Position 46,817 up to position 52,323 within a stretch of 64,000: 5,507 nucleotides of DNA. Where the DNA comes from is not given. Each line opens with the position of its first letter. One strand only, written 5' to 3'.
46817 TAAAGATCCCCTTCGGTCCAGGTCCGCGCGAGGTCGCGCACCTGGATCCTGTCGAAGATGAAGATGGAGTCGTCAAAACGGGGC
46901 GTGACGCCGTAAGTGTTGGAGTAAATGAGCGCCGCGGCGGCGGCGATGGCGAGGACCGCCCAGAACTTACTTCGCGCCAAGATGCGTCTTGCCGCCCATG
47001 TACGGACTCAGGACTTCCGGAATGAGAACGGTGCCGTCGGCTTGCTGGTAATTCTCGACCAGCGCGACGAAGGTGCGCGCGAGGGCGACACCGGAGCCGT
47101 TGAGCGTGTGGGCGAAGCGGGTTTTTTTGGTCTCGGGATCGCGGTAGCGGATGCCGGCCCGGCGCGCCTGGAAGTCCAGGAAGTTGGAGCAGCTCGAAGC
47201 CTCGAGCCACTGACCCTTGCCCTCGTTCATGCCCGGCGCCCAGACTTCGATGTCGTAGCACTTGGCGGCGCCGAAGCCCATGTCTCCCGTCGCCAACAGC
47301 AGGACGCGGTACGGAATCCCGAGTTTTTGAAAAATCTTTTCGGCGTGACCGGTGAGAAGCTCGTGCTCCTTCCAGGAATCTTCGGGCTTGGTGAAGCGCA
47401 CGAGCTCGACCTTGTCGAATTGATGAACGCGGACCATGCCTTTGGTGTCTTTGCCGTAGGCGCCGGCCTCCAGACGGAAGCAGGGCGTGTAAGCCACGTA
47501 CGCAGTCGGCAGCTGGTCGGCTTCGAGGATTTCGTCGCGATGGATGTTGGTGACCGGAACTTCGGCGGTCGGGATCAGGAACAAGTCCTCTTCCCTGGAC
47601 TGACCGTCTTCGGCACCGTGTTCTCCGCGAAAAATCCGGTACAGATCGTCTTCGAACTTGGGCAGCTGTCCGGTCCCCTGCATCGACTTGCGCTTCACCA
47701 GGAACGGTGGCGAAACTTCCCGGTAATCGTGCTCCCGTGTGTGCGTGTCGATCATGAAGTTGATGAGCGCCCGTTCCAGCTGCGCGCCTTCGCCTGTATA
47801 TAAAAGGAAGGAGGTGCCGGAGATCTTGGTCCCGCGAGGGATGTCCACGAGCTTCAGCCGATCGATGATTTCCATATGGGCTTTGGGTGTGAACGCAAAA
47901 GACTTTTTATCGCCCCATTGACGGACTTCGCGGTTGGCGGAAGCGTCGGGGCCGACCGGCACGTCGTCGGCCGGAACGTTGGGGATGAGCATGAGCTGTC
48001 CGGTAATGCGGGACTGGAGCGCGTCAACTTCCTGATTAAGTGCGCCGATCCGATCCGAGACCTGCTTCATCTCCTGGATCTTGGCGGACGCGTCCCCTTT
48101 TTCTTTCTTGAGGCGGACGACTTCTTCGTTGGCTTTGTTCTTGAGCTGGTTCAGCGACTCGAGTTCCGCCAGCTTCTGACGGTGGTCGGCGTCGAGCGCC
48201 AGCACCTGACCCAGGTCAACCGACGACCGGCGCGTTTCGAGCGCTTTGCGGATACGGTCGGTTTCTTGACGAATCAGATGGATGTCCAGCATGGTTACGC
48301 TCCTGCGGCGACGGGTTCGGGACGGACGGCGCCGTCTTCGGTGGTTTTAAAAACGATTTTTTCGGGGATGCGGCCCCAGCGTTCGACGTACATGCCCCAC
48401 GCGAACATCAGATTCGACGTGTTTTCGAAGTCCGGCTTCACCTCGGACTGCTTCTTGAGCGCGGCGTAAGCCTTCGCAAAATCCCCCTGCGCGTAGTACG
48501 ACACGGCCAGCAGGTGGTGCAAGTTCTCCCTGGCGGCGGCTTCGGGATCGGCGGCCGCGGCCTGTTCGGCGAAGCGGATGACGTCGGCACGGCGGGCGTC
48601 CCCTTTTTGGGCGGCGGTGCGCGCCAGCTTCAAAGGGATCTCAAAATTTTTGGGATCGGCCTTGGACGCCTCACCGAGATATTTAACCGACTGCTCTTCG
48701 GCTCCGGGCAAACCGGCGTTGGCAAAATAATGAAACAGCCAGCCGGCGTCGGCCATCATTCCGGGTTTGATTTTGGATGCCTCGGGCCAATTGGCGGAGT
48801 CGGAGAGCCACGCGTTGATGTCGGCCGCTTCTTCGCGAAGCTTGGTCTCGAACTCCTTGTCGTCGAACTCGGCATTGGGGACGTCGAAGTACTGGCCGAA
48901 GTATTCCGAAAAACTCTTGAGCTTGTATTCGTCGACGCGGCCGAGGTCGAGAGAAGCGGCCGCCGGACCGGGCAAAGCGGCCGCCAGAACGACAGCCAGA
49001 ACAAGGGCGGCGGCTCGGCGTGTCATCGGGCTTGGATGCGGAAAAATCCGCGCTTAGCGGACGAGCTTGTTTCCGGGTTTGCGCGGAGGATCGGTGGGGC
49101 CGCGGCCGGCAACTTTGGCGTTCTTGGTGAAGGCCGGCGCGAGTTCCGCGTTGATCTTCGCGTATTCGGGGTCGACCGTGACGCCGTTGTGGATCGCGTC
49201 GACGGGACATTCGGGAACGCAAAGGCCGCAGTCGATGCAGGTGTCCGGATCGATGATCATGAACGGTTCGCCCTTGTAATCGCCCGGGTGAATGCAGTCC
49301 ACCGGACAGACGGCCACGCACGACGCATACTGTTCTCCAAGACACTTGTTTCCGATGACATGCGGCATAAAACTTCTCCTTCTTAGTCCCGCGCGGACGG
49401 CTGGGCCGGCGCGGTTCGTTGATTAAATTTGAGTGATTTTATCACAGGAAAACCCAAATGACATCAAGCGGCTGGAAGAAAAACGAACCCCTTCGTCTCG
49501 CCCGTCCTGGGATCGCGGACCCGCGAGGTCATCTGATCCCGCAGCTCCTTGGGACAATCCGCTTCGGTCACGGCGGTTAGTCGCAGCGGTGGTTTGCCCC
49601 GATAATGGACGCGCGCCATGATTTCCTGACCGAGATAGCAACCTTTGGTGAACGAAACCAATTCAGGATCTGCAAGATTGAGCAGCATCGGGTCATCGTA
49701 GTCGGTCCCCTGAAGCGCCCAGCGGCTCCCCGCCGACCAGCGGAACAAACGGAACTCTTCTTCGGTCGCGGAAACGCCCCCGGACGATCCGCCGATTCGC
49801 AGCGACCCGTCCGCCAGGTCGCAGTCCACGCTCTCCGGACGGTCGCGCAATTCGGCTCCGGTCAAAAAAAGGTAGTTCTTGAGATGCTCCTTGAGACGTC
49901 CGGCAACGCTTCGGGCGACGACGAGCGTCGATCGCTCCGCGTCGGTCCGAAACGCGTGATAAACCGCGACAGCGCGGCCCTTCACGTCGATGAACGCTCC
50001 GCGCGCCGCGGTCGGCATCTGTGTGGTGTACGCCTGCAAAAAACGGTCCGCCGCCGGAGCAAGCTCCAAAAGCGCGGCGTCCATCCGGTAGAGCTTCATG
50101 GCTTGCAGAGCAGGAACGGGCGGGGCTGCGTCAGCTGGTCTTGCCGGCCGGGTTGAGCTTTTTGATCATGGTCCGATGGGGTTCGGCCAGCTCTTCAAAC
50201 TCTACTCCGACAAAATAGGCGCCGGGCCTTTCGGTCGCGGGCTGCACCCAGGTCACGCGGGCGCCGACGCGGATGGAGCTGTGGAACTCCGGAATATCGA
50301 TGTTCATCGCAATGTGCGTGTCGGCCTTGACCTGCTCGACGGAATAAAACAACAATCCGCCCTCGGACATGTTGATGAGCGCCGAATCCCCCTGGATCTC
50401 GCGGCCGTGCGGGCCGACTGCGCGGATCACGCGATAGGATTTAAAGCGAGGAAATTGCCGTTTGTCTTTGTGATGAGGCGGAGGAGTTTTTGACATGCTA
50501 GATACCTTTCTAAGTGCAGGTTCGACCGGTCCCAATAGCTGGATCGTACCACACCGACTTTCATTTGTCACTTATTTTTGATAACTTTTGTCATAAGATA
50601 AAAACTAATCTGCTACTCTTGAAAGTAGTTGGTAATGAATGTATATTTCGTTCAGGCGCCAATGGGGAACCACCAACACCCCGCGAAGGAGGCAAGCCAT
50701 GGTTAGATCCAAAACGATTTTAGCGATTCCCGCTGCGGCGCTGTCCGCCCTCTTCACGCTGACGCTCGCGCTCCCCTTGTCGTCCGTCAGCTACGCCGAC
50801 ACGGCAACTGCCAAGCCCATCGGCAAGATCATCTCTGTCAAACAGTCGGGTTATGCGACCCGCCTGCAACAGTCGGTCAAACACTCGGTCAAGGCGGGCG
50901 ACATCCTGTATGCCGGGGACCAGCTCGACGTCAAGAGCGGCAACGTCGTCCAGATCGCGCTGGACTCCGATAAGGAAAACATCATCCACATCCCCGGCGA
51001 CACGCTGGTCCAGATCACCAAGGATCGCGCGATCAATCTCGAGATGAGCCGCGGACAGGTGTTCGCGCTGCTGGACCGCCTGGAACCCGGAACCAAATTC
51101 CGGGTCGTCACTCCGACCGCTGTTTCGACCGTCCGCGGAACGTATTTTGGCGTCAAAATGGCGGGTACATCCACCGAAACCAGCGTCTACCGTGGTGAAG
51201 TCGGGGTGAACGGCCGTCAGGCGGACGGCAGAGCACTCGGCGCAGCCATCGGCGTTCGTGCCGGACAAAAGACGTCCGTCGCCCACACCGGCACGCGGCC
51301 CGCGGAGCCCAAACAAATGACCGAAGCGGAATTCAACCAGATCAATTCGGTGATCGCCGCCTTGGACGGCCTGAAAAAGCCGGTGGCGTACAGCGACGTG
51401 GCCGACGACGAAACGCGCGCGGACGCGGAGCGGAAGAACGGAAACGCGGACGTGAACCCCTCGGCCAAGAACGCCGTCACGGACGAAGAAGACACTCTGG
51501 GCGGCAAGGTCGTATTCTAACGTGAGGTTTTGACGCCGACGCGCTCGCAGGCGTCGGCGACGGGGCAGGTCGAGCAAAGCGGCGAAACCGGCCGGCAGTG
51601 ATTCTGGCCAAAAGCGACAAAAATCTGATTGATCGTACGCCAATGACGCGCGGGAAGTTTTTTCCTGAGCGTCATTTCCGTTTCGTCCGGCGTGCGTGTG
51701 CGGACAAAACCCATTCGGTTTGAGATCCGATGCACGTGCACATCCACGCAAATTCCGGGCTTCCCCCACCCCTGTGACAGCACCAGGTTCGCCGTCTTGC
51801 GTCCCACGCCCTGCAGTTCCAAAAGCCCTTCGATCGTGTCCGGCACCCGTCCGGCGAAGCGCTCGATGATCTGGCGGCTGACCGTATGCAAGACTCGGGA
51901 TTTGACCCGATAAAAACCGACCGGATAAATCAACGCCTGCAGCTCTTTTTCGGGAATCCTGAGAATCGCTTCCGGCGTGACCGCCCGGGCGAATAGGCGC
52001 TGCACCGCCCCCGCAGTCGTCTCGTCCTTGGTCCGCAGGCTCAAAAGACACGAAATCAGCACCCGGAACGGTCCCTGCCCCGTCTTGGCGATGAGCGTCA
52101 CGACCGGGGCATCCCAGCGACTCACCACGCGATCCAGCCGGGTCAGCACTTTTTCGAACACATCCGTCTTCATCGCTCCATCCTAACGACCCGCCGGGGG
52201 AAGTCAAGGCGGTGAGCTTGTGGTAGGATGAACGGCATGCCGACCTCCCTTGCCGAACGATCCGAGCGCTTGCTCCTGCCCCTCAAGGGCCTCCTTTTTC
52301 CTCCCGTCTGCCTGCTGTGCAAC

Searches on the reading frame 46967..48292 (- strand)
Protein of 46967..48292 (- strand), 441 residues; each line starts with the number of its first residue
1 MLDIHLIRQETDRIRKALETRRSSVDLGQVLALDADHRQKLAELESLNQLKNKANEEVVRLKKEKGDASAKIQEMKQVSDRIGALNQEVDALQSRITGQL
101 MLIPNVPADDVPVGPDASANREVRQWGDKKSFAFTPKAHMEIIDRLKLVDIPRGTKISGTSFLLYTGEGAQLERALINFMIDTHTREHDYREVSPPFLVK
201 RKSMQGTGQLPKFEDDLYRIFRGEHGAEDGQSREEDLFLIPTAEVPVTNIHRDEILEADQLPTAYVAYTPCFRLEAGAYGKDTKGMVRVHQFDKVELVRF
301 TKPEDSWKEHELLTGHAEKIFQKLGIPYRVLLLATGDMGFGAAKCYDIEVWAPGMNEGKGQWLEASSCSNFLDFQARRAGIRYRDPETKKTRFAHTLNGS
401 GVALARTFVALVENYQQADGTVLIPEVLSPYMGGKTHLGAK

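Call 51: search_protein_families(library=pfam, max_evalue=0.00001, proteins=[window:46967-48292:-])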
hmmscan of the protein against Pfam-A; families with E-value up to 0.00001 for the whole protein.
window:46967-48292:- (441 aa): 2 families
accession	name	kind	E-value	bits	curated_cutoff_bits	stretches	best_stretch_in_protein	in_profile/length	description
PF00587.30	tRNA-synt_2b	-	9.3e-35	120.7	29.3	1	233-415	7-179/179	tRNA synthetase class II core domain (G, H, P, S and T)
PF02403.27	Seryl_tRNA_N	-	1.4e-22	80.4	28.2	1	1-107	1-108/108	Seryl-tRNA synthetase N-terminal domain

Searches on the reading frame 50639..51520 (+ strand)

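Call 51: search_protein_families(library=pfam, max_evalue=0.00001, proteins=[window:50639-51520:+])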
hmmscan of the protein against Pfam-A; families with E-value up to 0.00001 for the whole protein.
window:50639-51520:+ (293 aa): 1 family
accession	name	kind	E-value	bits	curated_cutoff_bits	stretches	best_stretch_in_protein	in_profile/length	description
PF04773.18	FecR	-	5.4e-09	36.8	24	1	100-188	7-96/97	FecR protein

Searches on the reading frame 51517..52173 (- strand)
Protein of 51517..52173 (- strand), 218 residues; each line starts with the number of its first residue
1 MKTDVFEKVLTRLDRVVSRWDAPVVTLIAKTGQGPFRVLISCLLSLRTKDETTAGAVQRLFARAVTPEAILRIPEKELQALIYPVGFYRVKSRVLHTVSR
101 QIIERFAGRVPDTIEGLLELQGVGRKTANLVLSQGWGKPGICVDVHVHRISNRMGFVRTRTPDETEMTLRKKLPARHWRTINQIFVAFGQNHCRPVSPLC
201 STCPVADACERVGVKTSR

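Call 51: search_protein_families(library=pfam, max_evalue=0.00001, proteins=[window:51517-52173:-])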
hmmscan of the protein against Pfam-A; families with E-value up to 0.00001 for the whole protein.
window:51517-52173:- (218 aa): 2 families
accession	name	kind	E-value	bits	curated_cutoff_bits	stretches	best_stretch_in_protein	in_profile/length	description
PF00730.31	HhH-GPD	-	2.8e-25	89.2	26.2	1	40-174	1-107/108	HhH-GPD superfamily base excision DNA repair protein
PF00633.29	HHH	-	5.2e-07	29.6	24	1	106-133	2-29/30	Helix-hairpin-helix motif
